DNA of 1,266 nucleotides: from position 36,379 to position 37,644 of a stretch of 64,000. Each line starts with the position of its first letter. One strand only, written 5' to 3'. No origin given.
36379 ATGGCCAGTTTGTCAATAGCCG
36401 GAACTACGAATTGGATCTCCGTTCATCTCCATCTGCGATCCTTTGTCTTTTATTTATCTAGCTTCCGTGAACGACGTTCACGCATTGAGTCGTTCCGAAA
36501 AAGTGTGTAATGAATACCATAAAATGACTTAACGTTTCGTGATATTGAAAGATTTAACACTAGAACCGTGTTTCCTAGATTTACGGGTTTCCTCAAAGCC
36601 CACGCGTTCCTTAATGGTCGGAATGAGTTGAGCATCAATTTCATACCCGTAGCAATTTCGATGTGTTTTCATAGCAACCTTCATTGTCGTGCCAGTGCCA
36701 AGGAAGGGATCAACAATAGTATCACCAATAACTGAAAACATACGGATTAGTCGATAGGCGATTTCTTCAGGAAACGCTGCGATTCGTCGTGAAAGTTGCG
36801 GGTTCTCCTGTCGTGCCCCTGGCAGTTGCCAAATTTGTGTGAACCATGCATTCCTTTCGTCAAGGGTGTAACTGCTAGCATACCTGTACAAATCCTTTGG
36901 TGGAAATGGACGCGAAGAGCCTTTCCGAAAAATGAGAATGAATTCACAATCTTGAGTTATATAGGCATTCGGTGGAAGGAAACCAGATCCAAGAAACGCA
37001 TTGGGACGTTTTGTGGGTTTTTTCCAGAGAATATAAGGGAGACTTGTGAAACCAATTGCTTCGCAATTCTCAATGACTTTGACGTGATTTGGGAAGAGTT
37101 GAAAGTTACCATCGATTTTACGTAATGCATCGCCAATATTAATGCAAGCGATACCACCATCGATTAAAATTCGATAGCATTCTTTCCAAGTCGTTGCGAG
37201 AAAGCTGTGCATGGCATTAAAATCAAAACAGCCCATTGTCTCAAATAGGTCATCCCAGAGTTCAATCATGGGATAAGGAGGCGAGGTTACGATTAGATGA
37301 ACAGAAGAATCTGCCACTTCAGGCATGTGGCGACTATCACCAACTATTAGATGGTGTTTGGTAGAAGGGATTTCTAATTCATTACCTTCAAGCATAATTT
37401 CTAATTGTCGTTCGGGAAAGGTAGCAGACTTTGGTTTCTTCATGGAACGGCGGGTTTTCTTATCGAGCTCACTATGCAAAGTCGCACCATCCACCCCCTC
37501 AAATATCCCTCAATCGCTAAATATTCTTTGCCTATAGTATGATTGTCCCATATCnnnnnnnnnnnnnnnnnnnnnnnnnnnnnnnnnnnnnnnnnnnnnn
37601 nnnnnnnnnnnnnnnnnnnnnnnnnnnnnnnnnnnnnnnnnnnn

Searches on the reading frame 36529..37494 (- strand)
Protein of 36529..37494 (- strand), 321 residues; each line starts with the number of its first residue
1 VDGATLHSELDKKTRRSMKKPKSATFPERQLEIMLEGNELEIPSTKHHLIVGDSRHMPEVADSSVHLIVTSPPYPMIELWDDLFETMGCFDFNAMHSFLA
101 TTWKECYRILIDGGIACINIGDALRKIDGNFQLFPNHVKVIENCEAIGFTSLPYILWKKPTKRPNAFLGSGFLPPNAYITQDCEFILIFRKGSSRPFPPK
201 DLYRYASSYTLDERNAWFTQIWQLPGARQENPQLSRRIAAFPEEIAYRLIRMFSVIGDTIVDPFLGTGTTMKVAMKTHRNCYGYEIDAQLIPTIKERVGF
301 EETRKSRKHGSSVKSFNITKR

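Call 3: search_protein_families(library=pfam, proteins=[window:36529-37494:-], max_evalue=1)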
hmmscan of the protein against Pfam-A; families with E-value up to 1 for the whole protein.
window:36529-37494:- (321 aa): 5 families
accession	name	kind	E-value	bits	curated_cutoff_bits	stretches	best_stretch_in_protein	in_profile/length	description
PF01555.25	N6_N4_Mtase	-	4e-39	135.3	26.7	1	65-296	1-221/221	DNA methylase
PF01170.24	UPF0020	-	0.02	15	22.3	1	239-270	10-42/197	RMKL-like, methyltransferase domain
PF08241.18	Methyltransf_11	-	0.023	15.8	21.2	0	99-118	76-95/95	Methyltransferase domain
PF24459.1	DUF7574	-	0.035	14.5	27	1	85-128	19-62/107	Domain of unknown function (DUF7574)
PF00156.33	Pribosyltran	-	0.096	12.4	26.3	1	260-286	92-118/158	Phosphoribosyl transferase domain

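Call 4: search_protein_families(library=ncbifam, proteins=[window:36529-37494:-], max_evalue=1)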
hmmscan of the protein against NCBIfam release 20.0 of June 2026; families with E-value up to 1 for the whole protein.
window:36529-37494:- (321 aa): 4 families
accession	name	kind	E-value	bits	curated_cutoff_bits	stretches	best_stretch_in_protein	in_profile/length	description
NF008572.0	PRK11524.1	equivalog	2e-12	46.8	292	2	220-292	178-250/294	adenine-specific DNA-methyltransferase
NF050803.1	DnaMtaseCcrMCaul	equivalog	4e-10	39.1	830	1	213-305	162-254/350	adenine-specific DNA-methyltransferase CcrM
NF010253.0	PRK13699.1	subfamily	0.00014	21.7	244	1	248-297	155-204/226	DNA methyltransferase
TIGR01177.1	TIGR01177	hypoth_equivalog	0.057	12.7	316.55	0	257-271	183-197/330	TIGR01177 family methyltransferase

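Call 19: search_protein_families(library=padloc, proteins=[window:36529-37494:-], max_evalue=1)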
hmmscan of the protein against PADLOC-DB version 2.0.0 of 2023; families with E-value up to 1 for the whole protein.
window:36529-37494:- (321 aa): 62 families (the best 25 are shown)
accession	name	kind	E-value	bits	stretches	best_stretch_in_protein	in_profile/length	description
PDLC03283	MTase_II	-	3.7e-101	336.9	1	45-308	3-280/352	Type II methyltransferase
PDLC03350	MTase_II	-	3.3e-86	287.5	1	24-305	35-302/312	Type II methyltransferase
PDLC03259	MTase_II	-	5.8e-53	178.2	1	45-301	2-258/423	Type II methyltransferase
PDLC03353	MTase_II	-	3.3e-46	155.9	1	44-300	7-252/260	Type II methyltransferase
PDLC03371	MTase_II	-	8.7e-22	75.9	1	46-303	10-257/260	Type II methyltransferase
PDLC03387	MTase_II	-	4.3e-19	66.7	2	148-299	139-276/289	Type II methyltransferase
PDLC03299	MTase_II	-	2.5e-18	64.6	2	219-314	178-273/296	Type II methyltransferase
PDLC03260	MTase_II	-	1.2e-16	58.5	2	209-298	221-307/349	Type II methyltransferase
PDLC03246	MTase_II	-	1.6e-13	48.5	1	58-296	125-364/376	Type II methyltransferase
PDLC03216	MTase_II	-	3e-12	44.2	1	47-305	12-262/364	Type II methyltransferase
PDLC04134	mad2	-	4.1e-12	43.7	2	45-206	339-458/492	mads_2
PDLC03714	oMTase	-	5.7e-12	43.6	2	220-298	176-257/279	orphan methyltransferase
PDLC03276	MTase_II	-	1.3e-11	42.5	2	46-164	143-260/404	Type II methyltransferase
PDLC03252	MTase_II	-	5.4e-10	37.1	1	142-296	212-351/365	Type II methyltransferase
PDLC03265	MTase_II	-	7.5e-10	36.7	2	213-298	246-328/333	Type II methyltransferase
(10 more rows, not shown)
